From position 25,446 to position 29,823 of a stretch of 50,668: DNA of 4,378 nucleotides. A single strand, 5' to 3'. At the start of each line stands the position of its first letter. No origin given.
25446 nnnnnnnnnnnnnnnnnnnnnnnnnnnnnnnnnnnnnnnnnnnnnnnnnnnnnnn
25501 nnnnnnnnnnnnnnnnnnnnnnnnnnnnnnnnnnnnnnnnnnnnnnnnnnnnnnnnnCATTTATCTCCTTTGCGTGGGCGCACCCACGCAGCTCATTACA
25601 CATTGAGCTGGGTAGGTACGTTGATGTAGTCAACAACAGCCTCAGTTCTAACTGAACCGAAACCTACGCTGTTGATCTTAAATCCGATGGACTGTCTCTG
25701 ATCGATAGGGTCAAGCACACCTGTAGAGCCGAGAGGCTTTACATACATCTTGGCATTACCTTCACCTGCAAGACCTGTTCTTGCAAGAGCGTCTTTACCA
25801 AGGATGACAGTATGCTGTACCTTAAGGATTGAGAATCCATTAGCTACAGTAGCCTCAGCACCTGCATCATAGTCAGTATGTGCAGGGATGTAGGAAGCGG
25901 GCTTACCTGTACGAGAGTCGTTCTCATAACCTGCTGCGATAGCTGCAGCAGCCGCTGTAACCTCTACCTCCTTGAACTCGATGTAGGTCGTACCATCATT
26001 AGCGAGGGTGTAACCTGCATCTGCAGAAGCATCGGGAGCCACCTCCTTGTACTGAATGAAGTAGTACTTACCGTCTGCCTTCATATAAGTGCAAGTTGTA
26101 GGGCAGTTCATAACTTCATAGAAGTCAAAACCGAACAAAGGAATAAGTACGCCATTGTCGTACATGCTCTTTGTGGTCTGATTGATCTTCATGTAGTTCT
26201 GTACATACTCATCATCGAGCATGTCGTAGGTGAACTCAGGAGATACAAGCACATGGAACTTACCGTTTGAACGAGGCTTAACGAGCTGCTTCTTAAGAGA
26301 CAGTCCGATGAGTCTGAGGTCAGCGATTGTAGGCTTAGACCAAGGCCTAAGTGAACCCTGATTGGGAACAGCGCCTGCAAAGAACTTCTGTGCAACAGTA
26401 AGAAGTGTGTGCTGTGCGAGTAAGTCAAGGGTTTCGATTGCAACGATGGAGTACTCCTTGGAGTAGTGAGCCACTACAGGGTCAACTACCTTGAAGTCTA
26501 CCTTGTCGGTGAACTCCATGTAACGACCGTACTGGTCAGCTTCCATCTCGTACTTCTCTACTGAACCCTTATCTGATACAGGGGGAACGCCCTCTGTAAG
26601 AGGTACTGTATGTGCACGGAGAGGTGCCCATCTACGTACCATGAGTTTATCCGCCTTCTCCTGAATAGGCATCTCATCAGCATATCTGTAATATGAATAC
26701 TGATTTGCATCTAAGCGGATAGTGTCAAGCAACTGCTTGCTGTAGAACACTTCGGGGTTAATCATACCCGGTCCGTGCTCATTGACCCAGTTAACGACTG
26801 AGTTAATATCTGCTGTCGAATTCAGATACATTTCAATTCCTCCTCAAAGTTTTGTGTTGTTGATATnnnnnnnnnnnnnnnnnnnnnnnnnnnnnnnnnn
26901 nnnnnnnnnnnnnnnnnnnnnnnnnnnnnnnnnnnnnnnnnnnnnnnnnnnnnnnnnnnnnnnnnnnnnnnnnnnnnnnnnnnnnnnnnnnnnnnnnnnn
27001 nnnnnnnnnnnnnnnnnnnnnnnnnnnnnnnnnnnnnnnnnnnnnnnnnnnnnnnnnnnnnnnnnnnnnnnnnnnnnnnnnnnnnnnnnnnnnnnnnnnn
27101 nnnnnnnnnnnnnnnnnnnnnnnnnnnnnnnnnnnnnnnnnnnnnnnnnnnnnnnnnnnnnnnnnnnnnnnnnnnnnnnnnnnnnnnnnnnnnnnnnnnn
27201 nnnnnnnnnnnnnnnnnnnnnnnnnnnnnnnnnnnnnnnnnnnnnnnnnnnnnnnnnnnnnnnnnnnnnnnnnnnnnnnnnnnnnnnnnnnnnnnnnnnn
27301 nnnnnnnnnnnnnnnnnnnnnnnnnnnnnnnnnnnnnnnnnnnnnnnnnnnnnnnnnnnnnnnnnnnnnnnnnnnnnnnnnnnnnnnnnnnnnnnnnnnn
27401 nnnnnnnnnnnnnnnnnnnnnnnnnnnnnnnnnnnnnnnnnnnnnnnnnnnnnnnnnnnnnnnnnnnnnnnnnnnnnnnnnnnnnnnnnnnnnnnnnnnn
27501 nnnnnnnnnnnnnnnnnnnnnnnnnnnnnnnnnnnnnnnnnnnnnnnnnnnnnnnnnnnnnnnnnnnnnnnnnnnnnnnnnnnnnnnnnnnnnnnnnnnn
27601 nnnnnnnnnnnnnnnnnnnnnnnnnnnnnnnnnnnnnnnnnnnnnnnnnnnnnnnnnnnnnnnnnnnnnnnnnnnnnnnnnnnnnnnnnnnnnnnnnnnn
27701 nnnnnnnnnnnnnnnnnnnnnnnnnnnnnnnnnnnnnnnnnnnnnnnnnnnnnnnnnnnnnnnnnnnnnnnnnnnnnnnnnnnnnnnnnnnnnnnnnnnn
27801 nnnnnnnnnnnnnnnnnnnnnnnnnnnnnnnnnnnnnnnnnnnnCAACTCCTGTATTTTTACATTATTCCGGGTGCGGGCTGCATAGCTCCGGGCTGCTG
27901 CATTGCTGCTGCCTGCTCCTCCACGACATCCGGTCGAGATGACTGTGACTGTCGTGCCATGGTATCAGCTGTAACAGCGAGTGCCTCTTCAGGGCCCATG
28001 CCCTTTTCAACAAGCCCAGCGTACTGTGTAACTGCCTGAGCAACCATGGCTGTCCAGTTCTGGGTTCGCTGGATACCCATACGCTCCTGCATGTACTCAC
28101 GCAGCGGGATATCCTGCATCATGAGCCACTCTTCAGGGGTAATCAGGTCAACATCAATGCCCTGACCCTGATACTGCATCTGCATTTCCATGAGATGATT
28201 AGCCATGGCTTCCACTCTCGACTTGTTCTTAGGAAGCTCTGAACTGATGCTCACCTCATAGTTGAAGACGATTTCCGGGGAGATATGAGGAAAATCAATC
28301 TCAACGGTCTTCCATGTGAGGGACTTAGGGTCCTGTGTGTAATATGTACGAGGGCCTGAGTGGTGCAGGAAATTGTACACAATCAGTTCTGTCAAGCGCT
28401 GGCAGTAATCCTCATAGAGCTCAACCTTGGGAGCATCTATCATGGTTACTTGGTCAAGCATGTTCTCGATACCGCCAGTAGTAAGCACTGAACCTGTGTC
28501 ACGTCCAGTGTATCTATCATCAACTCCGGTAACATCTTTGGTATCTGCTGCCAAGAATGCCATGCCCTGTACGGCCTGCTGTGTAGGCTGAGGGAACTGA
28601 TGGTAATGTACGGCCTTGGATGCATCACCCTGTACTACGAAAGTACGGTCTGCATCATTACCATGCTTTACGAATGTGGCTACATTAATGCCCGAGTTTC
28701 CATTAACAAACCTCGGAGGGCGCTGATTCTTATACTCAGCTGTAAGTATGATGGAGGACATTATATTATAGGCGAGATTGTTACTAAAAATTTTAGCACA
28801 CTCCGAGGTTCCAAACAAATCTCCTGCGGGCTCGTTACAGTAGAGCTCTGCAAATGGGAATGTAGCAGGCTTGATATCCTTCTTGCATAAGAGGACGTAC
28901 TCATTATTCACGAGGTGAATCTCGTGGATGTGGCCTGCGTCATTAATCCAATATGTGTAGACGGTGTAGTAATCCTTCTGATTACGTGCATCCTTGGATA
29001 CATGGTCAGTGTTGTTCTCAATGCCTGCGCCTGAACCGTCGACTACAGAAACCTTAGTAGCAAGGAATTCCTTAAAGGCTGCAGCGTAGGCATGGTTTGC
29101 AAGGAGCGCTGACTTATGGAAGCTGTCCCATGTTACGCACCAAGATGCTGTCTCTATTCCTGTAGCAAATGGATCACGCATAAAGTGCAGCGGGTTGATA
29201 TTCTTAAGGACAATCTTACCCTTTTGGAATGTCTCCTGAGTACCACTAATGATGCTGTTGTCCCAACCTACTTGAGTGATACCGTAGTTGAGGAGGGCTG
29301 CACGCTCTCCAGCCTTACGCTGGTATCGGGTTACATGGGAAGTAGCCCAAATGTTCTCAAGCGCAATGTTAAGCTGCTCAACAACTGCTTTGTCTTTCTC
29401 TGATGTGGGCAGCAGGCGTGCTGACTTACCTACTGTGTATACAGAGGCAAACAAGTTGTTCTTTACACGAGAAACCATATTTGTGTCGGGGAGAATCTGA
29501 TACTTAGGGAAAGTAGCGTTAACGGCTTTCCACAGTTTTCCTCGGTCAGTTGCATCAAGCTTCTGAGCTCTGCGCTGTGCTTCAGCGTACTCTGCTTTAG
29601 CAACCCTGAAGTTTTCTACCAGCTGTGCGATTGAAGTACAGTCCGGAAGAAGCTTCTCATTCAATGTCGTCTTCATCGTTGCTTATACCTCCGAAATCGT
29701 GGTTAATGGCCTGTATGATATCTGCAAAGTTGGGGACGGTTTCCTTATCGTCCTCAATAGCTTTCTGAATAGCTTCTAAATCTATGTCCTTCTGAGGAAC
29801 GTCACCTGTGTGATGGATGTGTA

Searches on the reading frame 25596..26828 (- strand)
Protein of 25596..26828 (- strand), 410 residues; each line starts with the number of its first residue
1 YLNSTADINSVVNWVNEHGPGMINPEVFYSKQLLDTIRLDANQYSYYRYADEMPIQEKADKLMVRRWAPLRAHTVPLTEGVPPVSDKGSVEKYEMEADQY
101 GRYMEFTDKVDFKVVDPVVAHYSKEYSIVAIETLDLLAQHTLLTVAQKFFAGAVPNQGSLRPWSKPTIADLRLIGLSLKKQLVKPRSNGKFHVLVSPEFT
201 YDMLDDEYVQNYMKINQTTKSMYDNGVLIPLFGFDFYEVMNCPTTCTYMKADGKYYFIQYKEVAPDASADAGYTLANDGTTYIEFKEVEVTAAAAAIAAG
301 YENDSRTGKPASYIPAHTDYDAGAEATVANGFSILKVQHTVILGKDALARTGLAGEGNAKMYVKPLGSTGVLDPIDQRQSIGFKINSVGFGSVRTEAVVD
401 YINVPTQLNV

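Call 34: search_protein_families(library=phrogs, proteins=[window:25596-26828:-], max_evalue=0.001)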
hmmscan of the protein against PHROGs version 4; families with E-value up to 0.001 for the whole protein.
window:25596-26828:- (410 aa): 2 families
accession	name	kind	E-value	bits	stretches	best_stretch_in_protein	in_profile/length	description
phrog_1357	-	head and packaging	7.5e-25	88.6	1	28-399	36-340/356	major head protein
phrog_267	-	head and packaging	0.00031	21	1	176-260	198-266/410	major head protein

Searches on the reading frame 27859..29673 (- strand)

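Call 34: search_protein_families(library=phrogs, proteins=[window:27859-29673:-], max_evalue=0.001)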
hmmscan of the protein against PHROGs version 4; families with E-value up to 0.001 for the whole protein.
window:27859-29673:- (604 aa): 2 families
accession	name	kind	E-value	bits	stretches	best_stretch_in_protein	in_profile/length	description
phrog_156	-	head and packaging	1.4e-18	67.7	1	18-597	15-655/681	portal protein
phrog_1216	-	head and packaging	1.3e-09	38.2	1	145-407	203-481/714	portal protein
